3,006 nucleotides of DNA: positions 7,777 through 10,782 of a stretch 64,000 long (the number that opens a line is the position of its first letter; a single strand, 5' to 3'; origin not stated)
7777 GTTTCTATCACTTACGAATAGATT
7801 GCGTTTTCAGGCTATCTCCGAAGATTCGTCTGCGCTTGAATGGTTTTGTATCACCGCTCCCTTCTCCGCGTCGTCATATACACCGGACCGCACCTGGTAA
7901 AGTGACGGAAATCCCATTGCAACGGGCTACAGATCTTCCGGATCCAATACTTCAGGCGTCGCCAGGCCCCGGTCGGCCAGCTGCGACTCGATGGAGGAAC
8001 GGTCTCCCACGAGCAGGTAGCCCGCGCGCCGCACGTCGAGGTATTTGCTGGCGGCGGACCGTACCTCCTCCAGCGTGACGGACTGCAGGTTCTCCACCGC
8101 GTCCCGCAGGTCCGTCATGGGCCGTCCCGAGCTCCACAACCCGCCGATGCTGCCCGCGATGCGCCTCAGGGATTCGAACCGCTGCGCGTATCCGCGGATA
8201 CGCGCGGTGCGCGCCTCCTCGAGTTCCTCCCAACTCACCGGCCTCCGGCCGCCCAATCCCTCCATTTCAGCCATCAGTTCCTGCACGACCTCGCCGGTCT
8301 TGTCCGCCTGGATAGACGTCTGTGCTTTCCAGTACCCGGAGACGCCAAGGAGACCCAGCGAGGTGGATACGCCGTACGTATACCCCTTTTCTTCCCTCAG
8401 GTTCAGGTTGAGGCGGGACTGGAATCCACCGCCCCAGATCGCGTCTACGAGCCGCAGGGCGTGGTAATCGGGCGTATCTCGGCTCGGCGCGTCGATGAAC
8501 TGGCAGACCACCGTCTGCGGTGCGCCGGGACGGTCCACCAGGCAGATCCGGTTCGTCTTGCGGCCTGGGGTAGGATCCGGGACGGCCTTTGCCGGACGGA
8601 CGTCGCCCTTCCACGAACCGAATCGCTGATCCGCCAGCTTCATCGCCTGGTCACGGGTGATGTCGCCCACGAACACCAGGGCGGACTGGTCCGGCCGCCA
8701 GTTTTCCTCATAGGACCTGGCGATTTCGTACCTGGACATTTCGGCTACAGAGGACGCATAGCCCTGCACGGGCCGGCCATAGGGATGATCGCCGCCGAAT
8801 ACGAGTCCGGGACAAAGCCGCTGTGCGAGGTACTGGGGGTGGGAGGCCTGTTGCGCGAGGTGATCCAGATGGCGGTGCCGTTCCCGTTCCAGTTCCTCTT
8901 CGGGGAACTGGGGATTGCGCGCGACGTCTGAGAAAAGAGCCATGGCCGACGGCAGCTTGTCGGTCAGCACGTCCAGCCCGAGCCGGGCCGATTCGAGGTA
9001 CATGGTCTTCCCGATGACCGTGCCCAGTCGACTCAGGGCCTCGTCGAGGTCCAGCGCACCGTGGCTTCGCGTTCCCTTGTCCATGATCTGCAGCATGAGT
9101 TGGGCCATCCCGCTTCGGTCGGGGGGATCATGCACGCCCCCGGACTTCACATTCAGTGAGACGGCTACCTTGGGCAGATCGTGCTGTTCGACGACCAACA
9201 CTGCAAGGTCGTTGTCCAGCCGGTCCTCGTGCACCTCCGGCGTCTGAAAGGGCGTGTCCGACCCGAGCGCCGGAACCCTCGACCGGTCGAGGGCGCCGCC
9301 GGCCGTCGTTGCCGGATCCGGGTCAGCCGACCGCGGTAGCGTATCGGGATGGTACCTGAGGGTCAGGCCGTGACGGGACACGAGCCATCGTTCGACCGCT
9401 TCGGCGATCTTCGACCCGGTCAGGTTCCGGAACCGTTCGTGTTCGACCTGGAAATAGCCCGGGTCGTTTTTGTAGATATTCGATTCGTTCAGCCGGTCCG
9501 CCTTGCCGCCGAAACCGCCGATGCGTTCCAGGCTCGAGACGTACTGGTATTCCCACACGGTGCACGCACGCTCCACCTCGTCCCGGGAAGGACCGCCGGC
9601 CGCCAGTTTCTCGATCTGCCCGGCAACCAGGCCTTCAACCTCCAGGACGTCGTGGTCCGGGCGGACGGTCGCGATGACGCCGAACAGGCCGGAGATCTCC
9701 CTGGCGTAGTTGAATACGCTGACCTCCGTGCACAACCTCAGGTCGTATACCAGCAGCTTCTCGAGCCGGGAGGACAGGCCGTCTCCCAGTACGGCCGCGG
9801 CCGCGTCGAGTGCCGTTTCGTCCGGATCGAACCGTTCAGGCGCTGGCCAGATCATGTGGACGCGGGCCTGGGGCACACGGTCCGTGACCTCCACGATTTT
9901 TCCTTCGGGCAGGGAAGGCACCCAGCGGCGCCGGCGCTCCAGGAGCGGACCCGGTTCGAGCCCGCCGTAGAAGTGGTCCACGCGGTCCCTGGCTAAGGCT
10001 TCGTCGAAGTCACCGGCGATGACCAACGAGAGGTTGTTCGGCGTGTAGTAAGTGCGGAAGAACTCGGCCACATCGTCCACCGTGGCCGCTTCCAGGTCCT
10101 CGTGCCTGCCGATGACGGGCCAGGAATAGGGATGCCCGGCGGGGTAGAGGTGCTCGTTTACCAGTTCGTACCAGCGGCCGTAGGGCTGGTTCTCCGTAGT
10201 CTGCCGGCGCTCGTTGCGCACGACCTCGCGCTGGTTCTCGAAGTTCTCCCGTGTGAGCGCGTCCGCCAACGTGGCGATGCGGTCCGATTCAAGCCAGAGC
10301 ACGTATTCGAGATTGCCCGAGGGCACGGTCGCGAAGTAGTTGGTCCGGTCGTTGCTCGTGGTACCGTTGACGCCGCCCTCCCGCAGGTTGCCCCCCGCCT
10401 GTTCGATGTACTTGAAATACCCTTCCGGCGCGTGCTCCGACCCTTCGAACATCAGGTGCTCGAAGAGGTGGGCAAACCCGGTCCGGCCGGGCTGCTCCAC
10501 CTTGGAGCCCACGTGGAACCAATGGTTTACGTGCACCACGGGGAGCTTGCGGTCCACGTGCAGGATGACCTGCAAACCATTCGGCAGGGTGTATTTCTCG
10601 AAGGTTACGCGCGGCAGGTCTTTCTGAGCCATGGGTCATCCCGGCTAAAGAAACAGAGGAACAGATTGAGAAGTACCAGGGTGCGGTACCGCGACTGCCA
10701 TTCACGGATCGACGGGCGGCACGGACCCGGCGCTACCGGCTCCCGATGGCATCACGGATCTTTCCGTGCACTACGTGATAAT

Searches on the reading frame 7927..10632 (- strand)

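Call 29: search_protein_families(library=pfam, proteins=[window:7927-10632:-], max_evalue=0.0001)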
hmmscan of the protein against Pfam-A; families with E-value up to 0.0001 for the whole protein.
window:7927-10632:- (901 aa): 2 families
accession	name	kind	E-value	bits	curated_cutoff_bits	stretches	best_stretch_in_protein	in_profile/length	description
PF05193.26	Peptidase_M16_C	-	2.1e-59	200.9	23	2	183-357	2-178/181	Peptidase M16 inactive domain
PF00675.25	Peptidase_M16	-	2.3e-34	118.9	22.3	2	26-149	6-123/149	Insulinase (Peptidase family M16)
